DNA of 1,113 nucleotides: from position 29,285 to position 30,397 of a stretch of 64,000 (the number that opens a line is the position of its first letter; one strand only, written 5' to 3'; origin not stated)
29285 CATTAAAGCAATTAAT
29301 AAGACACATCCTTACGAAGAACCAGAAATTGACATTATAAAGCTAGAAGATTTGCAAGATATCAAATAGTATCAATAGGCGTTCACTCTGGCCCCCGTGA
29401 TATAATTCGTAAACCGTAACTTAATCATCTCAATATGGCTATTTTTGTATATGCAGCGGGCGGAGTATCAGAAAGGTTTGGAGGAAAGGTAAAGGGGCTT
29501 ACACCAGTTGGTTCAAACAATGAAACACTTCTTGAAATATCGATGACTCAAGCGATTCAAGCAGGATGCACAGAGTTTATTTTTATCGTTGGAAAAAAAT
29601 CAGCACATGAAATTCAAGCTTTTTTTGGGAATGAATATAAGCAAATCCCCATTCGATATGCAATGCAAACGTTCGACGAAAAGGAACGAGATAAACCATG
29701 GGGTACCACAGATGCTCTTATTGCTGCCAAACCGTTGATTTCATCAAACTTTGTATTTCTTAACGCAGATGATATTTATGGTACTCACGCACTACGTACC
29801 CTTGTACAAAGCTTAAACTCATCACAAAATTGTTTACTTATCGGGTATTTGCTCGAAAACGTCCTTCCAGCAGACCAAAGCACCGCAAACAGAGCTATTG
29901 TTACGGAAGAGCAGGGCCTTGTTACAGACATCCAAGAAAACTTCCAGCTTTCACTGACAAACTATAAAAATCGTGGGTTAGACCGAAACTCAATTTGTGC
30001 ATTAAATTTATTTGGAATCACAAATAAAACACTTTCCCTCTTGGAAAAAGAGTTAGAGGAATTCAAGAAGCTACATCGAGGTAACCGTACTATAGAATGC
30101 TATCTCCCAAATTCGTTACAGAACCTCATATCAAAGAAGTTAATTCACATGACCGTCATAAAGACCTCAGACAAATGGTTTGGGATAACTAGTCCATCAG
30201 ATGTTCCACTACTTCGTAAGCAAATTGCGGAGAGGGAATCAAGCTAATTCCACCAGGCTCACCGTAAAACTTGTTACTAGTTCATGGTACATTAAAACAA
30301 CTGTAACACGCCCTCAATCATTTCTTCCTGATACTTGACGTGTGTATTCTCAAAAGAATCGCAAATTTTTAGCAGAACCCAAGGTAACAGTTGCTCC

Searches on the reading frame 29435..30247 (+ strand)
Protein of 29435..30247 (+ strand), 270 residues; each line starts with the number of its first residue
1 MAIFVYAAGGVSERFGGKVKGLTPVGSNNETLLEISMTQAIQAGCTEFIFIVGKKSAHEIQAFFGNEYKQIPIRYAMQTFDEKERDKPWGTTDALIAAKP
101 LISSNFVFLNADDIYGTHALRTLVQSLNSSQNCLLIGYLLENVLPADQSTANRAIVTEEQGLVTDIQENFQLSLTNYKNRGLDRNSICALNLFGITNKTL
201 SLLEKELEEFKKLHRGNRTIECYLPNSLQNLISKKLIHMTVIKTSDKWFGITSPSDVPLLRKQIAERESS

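Call 68: search_protein_families(library=pfam, proteins=[window:29435-30247:+], max_evalue=0.001)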
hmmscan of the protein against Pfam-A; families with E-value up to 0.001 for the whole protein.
window:29435-30247:+ (270 aa): 2 families
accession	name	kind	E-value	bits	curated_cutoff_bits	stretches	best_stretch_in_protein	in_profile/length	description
PF00483.29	NTP_transferase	-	5.6e-09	36.4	21.2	1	22-168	24-162/245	Nucleotidyl transferase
PF12804.13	NTP_transf_3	-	1e-05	26.2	27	1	8-131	5-115/160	MobA-like NTP transferase domain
